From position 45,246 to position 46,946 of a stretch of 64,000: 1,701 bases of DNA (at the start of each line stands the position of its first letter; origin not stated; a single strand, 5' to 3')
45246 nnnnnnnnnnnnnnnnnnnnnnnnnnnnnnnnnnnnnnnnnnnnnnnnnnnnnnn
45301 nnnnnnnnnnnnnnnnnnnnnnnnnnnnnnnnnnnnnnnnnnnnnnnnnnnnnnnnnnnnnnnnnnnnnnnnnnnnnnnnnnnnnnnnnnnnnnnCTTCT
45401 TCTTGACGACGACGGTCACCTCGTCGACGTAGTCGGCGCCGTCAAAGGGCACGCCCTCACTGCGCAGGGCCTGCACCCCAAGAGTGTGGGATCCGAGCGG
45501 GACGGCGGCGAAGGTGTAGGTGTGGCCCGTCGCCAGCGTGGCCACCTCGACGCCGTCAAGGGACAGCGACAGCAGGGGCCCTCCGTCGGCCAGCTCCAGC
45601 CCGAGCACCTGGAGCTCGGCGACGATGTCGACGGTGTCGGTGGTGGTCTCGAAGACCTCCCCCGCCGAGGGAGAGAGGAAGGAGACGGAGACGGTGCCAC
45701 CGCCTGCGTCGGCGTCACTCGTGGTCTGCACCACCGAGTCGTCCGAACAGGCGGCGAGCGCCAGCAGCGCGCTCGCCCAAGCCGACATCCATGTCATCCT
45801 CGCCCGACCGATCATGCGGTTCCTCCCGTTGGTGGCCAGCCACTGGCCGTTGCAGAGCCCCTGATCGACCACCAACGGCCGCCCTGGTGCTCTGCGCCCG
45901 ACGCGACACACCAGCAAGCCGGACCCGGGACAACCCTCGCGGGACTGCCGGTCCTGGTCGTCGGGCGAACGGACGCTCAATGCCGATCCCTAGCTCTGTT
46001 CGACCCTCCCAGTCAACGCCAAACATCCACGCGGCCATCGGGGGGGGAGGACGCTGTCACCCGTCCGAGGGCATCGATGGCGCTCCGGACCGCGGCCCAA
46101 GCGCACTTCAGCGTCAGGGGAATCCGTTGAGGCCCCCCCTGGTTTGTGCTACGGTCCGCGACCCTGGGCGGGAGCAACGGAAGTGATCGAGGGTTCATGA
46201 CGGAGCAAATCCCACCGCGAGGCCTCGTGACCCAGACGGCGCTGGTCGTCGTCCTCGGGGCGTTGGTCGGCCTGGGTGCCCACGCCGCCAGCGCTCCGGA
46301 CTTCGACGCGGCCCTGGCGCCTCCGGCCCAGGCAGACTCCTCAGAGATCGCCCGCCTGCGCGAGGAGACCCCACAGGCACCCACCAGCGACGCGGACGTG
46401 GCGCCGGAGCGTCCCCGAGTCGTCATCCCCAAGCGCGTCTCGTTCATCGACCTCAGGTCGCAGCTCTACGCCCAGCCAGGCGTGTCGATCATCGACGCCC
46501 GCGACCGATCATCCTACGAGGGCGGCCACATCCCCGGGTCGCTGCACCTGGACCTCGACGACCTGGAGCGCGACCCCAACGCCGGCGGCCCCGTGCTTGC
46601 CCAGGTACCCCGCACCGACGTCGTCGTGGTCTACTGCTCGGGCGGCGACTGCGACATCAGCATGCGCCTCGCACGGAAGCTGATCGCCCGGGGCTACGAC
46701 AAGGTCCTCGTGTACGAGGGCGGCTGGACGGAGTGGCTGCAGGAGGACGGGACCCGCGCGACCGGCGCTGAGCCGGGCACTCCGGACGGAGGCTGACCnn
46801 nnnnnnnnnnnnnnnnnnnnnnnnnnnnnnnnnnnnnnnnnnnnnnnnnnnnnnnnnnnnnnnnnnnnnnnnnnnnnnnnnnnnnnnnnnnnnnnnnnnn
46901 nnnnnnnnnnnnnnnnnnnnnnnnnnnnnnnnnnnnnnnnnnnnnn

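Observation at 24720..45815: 21-kb operon of paralogous giant secreted Cys-rich repeat lipoproteins with shared end domains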

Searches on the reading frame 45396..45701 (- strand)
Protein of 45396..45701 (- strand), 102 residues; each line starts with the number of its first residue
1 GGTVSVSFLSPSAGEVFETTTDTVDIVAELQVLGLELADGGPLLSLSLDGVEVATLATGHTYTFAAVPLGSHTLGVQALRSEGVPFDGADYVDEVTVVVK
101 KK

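Call 67: search_solved_structures(query=A7, max_evalue=10, show_alignments=1)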
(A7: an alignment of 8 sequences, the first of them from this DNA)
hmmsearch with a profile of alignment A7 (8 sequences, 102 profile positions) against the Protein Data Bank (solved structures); distinct sequences matched with E-value up to 10: 22.
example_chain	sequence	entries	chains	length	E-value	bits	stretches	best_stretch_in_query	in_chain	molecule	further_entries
3pdd_A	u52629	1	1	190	0.018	17.8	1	6-100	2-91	Glycoside hydrolase, family 9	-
5ndg_N2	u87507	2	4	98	0.078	15.7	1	4-59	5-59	60S ribosomal protein L22-A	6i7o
5ndv_N2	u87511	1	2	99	0.08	15.7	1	4-59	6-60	60S ribosomal protein L22-A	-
5i4l_N2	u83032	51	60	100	0.082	15.7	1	4-59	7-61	60S ribosomal protein L22-A | eL22 | Large ribosomal subunit protein eL22A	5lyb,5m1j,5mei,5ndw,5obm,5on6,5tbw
3pdg_A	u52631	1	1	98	0.088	15.6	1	6-100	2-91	Fibronectin(III)-like module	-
4u3m_N2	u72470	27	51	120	0.13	15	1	4-59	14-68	60S ribosomal protein L22-A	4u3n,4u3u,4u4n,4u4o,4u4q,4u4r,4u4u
3j6x_62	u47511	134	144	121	0.14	15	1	4-59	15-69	60S ribosomal protein L22 | 60S ribosomal protein L22-A | 60S ribosomal protein rpL22 (L22e)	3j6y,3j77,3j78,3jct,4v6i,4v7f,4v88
4dck_C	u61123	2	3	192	0.23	14.3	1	38-82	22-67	Fibroblast growth factor 13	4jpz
3hbw_A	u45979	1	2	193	0.24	14.2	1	38-82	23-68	Fibroblast growth factor 13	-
7qtc_BBB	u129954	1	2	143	0.43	13.4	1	6-46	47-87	Isoaspartyl peptidase subunit beta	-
4hsq_A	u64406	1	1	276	0.54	13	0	16-54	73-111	Putative fimbrial subunit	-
8bkf_BBB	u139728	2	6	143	0.64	12.8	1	6-46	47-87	Isoaspartyl peptidase subunit beta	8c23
5it7_UU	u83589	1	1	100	0.73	12.6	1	4-60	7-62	KLLA0D05181p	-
7qvr_BBB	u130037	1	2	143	1.1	12.1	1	6-46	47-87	Beta-aspartyl-peptidase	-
1q1u_A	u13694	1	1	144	1.1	12.1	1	38-82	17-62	fibroblast growth factor homologous factor 1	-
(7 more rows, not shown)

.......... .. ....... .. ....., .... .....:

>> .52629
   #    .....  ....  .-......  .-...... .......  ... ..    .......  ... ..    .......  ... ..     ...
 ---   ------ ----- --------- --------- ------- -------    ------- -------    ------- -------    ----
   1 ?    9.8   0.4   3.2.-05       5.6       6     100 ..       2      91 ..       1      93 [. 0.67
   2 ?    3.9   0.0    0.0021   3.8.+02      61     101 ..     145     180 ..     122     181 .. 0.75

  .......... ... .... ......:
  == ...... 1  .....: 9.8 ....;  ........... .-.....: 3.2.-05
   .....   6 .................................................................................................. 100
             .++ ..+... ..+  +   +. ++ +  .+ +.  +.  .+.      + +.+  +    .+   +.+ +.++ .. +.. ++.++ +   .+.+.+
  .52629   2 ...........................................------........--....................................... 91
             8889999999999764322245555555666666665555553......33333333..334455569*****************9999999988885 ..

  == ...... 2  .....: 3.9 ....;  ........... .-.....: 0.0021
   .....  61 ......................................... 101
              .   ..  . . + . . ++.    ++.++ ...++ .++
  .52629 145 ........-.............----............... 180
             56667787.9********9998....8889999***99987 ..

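Call 68: search_protein_families(library=pfam, alignment_id=A7, max_evalue=1)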
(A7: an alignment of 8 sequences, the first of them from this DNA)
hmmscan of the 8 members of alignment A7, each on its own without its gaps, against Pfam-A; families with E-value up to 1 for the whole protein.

A. member 1, seq(102 aa): 3 families
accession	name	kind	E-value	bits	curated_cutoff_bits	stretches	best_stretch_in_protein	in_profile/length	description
PF17957.7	Big_7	-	0.018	16.1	24.1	1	5-75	2-69/70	Bacterial Ig domain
PF06832.18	BiPBP_C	-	0.11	12.9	26.8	1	8-77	14-79/90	Penicillin-Binding Protein C-terminus Family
PF13104.11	DUF3956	-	0.15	12.8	22.3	1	39-56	9-26/45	Protein of unknown function (DUF3956)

B. families by the number of members that match (of 8 scanned): 4 families
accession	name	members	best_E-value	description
PF06832.18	BiPBP_C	4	0.0002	Penicillin-Binding Protein C-terminus Family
PF17957.7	Big_7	3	0.018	Bacterial Ig domain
PF03865.19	ShlB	1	0.028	Haemolysin secretion/activation protein ShlB/FhaC/HecB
PF13104.11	DUF3956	1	0.15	Protein of unknown function (DUF3956)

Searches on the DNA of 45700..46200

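Call 95: search_rna_families(source=window, start=45700, end=46200, threshold=evalue, max_evalue=1)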
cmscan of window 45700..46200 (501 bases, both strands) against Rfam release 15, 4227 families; matches with E-value up to 1: 0.
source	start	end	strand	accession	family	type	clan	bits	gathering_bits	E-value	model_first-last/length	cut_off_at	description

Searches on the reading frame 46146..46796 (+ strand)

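Call 13: search_protein_families(library=pfam, proteins=[window:46146-46796:+], max_evalue=1)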
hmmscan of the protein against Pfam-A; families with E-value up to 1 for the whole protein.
window:46146-46796:+ (216 aa): 1 family
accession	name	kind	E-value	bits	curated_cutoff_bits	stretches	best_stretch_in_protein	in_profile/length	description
PF00581.25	Rhodanese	-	1.3e-18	67.7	22.2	1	107-199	8-101/102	Rhodanese-like domain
